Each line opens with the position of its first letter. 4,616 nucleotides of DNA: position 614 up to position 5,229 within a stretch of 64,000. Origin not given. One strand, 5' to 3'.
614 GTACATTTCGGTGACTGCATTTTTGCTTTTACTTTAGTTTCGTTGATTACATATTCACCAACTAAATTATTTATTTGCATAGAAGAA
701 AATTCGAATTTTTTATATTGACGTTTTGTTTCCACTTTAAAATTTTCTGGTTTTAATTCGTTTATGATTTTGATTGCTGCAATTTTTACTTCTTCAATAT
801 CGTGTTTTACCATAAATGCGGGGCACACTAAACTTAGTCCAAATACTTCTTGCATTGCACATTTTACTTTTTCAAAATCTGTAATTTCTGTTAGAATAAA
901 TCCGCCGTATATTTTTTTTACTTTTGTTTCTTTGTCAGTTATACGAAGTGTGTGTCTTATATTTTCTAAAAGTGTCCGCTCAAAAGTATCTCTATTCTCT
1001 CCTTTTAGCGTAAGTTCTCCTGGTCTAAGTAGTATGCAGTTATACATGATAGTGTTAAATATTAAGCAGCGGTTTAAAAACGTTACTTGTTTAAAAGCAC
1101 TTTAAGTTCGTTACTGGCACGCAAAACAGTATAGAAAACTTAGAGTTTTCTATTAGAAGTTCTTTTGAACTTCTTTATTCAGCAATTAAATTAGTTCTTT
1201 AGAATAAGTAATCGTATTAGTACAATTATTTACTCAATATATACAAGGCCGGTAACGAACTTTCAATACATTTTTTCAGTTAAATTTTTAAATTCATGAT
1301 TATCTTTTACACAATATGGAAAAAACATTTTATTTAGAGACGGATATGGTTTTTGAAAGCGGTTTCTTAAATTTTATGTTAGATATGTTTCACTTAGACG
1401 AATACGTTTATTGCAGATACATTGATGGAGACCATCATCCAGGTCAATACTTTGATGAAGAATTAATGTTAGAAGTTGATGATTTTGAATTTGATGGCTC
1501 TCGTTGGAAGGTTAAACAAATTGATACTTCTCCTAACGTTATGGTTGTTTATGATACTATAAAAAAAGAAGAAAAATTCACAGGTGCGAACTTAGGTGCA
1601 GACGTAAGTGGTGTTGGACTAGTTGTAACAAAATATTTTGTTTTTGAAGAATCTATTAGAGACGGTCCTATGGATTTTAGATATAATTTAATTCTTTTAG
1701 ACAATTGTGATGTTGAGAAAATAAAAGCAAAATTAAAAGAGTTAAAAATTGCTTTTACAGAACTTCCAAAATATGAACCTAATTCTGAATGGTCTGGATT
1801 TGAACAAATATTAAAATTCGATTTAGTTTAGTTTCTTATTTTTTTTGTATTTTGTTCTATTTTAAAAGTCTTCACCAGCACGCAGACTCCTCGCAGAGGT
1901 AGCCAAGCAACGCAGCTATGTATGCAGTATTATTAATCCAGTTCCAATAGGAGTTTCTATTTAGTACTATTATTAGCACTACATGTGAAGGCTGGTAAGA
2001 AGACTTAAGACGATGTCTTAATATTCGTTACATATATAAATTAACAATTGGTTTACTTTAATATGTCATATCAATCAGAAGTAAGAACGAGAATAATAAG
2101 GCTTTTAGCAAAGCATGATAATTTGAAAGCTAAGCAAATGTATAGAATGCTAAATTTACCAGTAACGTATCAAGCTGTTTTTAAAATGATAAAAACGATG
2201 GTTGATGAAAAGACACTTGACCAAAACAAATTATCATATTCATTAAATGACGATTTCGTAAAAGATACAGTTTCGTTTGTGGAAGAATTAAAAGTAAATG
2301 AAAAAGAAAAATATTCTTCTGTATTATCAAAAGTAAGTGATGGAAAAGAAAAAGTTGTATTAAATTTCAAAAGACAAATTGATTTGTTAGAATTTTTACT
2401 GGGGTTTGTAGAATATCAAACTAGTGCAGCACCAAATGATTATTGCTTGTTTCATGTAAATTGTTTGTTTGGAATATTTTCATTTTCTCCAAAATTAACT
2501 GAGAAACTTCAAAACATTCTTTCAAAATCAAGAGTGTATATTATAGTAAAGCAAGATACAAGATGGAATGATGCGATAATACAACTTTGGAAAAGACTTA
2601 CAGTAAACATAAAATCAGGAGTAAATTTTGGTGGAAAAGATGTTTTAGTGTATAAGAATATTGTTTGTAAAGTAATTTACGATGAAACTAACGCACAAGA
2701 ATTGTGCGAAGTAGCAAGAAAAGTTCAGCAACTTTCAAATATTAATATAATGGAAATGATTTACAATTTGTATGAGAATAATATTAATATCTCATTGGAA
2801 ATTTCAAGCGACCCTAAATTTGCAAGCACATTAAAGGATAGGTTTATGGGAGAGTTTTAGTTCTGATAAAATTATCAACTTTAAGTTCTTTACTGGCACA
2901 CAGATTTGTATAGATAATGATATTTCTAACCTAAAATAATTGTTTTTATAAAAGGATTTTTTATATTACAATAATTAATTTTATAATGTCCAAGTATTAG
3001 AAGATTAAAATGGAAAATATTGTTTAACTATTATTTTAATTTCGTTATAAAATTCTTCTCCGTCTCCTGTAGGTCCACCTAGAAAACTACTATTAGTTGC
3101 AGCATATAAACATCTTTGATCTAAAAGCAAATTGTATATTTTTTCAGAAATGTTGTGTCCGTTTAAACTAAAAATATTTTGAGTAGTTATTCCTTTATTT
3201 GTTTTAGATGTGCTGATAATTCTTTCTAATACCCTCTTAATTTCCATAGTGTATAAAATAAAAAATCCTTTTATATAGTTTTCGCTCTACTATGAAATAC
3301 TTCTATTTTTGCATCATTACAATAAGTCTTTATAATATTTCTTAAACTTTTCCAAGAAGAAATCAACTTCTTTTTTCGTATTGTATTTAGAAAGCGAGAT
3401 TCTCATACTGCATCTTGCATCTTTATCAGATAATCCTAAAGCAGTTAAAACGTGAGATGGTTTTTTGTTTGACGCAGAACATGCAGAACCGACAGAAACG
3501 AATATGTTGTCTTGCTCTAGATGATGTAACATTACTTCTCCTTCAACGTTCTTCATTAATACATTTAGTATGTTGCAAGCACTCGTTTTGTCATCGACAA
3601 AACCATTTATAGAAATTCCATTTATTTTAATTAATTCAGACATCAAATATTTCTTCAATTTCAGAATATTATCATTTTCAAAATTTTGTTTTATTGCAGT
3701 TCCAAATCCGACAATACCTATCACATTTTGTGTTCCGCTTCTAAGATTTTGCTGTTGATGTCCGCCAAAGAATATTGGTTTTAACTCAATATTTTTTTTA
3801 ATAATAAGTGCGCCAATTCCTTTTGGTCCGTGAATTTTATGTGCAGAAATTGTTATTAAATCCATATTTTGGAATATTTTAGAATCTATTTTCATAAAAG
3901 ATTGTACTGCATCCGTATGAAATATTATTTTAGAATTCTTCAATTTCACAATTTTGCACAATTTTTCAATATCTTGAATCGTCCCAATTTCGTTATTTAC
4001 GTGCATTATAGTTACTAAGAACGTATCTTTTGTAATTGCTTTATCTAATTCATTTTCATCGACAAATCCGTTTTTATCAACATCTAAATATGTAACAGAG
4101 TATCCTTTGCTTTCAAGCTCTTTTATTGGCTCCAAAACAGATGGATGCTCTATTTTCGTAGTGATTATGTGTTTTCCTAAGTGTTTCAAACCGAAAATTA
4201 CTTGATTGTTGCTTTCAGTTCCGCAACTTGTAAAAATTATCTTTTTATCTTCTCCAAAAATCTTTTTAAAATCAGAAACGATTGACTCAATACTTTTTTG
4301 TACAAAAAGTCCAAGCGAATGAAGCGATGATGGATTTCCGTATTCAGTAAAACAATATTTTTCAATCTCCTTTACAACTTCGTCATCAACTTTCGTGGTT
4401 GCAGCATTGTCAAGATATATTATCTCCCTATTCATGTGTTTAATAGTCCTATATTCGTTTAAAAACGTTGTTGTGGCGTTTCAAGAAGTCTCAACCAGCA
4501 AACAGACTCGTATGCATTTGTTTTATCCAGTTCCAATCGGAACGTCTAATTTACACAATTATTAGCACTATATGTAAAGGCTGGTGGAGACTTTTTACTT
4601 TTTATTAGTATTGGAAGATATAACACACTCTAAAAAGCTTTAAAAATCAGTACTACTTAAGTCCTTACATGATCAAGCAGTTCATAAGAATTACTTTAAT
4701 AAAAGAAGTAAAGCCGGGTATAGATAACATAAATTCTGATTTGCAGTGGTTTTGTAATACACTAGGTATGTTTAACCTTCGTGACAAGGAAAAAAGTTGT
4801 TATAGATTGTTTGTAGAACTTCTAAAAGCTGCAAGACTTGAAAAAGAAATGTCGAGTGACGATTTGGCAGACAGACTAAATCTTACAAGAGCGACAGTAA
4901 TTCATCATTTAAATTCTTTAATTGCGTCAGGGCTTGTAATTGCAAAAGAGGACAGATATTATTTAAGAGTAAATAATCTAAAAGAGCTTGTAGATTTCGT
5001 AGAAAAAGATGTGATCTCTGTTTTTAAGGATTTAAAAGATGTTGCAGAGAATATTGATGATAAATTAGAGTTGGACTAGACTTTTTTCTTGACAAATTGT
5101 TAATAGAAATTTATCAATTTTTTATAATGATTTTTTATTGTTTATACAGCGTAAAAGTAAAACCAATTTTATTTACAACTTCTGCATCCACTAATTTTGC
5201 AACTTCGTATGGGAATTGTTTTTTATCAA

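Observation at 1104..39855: The terminal arms co-vary within each copy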

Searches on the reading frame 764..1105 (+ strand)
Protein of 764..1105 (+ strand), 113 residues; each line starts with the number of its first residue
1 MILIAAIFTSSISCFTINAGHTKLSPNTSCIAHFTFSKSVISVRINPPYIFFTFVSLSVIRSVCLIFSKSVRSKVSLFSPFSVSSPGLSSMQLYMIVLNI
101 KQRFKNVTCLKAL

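Call 13: search_protein_families(library=pfam, proteins=[window:764-1105:+])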
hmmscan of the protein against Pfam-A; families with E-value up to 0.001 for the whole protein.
window:764-1105:+ (113 aa): 0 families

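Call 55: search_protein_families(library=pfam, proteins=[window:764-1105:+], max_evalue=0.1)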
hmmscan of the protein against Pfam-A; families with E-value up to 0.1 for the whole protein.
window:764-1105:+ (113 aa): 0 families

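Call 85: search_protein_families(library=ncbifam, proteins=[window:764-1105:+], max_evalue=0.01)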
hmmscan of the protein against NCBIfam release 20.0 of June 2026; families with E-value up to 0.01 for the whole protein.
window:764-1105:+ (113 aa): 0 families

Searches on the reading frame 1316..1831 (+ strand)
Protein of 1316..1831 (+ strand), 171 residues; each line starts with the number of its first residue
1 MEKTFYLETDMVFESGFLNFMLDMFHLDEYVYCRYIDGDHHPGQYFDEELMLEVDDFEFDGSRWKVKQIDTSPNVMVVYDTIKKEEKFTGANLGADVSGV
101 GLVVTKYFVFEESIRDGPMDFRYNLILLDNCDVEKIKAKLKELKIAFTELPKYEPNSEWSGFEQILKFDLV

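Call 13: search_protein_families(library=pfam, proteins=[window:1316-1831:+])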
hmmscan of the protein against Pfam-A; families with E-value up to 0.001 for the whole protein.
window:1316-1831:+ (171 aa): 0 families

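Call 55: search_protein_families(library=pfam, proteins=[window:1316-1831:+], max_evalue=0.1)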
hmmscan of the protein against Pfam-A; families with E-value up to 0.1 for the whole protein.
window:1316-1831:+ (171 aa): 0 families

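Call 85: search_protein_families(library=ncbifam, proteins=[window:1316-1831:+], max_evalue=0.01)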
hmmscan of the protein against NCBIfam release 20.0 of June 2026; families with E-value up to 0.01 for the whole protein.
window:1316-1831:+ (171 aa): 0 families

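Call 99: find_encoding_contigs(protein=window:1316-1831:+, flank=10000, max_places=2)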
Protein window:1316-1831:+ (171 aa): 1 contig read that carries it; 1 place shown.
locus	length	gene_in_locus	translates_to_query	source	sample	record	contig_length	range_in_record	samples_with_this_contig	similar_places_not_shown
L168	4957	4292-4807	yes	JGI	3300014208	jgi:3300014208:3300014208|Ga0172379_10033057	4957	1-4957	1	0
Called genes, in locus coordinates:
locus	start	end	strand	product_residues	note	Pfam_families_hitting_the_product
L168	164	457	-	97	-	-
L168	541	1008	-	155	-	PF00583:Acetyltransf_1, PF13673:Acetyltransf_10, PF13508:Acetyltransf_7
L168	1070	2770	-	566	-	PF01676:Metalloenzyme, PF06415:iPGM_N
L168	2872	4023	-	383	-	PF22025:ThiI_fer, PF02926:THUMP, PF02568:ThiI, PF06508:QueC (faint)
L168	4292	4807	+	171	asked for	-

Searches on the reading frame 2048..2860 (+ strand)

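Call 13: search_protein_families(library=pfam, proteins=[window:2048-2860:+])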
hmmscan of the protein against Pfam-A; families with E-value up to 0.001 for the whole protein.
window:2048-2860:+ (270 aa): 0 families

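Call 55: search_protein_families(library=pfam, proteins=[window:2048-2860:+], max_evalue=0.1)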
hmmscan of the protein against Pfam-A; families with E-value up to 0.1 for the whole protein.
window:2048-2860:+ (270 aa): 2 families
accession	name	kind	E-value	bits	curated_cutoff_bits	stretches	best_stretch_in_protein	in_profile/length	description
PF20295.4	MC8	-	0.045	14.3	25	0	87-125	3-40/48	ABC-three component (ABC-3C) system Middle Component 8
PF00650.25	CRAL_TRIO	-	0.072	13.3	22.6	0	14-59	82-126/153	CRAL/TRIO domain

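Call 85: search_protein_families(library=ncbifam, proteins=[window:2048-2860:+], max_evalue=0.01)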
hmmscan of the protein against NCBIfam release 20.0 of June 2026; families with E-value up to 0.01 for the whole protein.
window:2048-2860:+ (270 aa): 0 families

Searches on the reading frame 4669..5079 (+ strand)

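Call 13: search_protein_families(library=pfam, proteins=[window:4669-5079:+])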
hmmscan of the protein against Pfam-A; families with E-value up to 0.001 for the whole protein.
window:4669-5079:+ (136 aa): 9 families
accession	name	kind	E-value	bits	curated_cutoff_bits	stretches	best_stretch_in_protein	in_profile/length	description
PF01022.26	HTH_5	-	5.3e-07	29.9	22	1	58-90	13-45/47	Bacterial regulatory protein, arsR family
PF13545.12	HTH_Crp_2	-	6.2e-07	29.7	27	1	56-109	18-69/70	Crp-like helix-turn-helix domain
PF08279.18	HTH_11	-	5.2e-06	26.7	25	1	58-95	13-50/55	HTH domain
PF13412.12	HTH_24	-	5.6e-06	26.3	21.9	1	58-90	15-47/48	Winged helix-turn-helix DNA-binding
PF12840.13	HTH_20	-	1.6e-05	25.2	27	1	58-90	16-48/51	Helix-turn-helix domain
PF01978.25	TrmB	-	0.00014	22.1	25.6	1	34-98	3-60/68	Sugar-specific transcriptional regulator TrmB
PF12802.13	MarR_2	-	0.00016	22.2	27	1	59-95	19-55/61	MarR family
PF09339.16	HTH_IclR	-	0.00016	21.8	22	1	57-90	15-48/52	IclR helix-turn-helix domain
PF14493.12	HTH_40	-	0.00038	21.1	27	1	57-132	9-79/89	Helix-turn-helix domain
